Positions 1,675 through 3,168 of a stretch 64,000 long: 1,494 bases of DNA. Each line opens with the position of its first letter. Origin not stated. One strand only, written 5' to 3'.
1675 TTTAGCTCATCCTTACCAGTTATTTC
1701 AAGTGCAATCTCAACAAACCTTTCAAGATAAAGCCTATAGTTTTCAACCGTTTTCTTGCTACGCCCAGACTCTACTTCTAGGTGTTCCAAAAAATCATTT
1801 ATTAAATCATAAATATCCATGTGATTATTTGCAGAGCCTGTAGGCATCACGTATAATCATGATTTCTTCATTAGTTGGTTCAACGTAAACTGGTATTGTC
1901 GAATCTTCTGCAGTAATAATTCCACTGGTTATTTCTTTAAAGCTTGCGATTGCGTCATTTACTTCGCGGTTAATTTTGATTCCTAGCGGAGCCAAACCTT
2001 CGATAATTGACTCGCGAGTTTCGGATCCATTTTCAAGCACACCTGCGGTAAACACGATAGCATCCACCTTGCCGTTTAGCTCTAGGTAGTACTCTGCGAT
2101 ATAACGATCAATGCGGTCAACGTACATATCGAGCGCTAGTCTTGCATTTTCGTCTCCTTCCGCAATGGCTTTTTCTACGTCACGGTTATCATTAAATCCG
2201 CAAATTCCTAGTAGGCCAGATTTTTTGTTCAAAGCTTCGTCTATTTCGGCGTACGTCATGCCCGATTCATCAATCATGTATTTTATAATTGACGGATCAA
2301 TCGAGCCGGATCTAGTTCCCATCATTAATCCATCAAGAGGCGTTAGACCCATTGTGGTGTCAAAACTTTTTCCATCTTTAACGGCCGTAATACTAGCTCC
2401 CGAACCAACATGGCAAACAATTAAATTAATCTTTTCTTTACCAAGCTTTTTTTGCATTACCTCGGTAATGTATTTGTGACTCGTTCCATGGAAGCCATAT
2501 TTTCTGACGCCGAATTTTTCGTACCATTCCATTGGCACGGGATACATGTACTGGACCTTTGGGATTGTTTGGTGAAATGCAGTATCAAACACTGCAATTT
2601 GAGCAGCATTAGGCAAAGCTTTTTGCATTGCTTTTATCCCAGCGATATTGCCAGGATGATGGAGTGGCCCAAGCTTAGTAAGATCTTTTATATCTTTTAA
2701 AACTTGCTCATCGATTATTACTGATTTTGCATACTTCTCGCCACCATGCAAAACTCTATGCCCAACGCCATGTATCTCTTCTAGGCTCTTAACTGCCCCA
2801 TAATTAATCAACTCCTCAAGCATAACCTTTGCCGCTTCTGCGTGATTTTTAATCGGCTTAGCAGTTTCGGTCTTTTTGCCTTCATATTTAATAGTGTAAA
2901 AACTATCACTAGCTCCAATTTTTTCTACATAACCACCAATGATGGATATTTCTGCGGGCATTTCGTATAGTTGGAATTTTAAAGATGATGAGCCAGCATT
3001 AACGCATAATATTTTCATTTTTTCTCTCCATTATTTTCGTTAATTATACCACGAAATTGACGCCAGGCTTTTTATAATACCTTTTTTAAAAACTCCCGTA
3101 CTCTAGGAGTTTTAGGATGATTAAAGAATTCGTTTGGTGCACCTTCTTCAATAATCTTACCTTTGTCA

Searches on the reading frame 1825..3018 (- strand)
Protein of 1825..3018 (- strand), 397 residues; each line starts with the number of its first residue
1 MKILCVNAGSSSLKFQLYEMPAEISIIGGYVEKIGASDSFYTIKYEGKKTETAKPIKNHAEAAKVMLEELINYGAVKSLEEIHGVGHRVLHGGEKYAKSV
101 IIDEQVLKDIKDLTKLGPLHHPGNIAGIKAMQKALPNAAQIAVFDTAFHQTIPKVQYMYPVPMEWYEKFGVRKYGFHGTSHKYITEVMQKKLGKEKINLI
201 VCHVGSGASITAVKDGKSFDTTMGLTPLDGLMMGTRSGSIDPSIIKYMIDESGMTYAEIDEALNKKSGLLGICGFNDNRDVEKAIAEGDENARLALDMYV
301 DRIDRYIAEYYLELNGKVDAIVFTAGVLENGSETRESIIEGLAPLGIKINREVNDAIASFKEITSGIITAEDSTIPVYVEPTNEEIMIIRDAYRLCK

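Call 53: search_protein_families(library=ncbifam, proteins=[window:1825-3018:-], max_evalue=1e-10)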
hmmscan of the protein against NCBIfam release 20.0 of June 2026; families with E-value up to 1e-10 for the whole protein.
window:1825-3018:- (397 aa): 8 families
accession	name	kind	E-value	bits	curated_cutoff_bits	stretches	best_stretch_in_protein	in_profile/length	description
TIGR00016.1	ackA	subfamily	1.8e-151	504.5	293.4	1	1-397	4-405/405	acetate/propionate family kinase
NF005520.0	PRK07157.1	equivalog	2.7e-129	431.8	561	1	1-395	3-397/400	acetate kinase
NF009063.0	PRK12397.1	equivalog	5.8e-127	423.7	659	1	2-395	4-392/404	acetate/propionate family kinase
NF009045.0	PRK12379.1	equivalog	2.2e-110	369.2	580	1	3-396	7-393/402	propionate kinase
NF009099.0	PRK12440.1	equivalog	8.7e-100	334.5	693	1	3-393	6-394/397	acetate/propionate family kinase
NF005462.0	PRK07058.1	equivalog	5.3e-86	289.1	486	1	3-395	6-389/396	acetate/propionate family kinase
NF002834.0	PRK03011.1-5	subfamily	2.4e-27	96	222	1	1-331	3-310/357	butyrate kinase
TIGR02707.1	butyr_kinase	equivalog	1.2e-24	87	289.1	1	100-330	84-306/351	butyrate kinase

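Call 92: list_cluster_members(proteins=[window:1825-3018:-, window:20459-22081:+, window:42063-43946:-, window:22100-22849:+, window:29302-30066:+, window:15298-16746:+])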
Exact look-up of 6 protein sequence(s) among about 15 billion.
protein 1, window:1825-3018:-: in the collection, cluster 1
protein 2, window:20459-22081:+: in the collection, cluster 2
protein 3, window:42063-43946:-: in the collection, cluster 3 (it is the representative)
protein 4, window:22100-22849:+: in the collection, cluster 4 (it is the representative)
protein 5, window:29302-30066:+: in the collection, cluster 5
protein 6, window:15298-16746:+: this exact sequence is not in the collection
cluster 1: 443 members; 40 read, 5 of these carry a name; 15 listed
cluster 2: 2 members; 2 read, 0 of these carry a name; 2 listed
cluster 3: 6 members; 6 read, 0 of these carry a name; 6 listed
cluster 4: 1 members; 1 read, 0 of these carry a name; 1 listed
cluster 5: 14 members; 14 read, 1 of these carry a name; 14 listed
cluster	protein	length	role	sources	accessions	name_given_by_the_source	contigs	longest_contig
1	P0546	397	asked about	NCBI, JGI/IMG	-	-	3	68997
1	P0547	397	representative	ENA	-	-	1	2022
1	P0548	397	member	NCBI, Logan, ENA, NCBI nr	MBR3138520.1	acetate kinase [Candidatus Saccharibacteria bacterium]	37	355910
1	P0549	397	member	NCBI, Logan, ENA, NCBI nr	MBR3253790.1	acetate kinase [Candidatus Saccharibacteria bacterium]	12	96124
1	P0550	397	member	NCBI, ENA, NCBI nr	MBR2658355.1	acetate kinase [Candidatus Saccharibacteria bacterium]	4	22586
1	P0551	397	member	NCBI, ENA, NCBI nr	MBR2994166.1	acetate kinase [Candidatus Saccharibacteria bacterium]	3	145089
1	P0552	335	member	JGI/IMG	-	acetate kinase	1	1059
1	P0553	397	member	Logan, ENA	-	-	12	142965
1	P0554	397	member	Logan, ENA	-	-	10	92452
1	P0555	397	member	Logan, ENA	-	-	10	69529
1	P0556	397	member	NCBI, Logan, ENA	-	-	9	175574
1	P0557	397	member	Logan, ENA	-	-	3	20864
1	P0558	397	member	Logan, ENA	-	-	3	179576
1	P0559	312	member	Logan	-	-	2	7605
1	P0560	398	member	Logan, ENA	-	-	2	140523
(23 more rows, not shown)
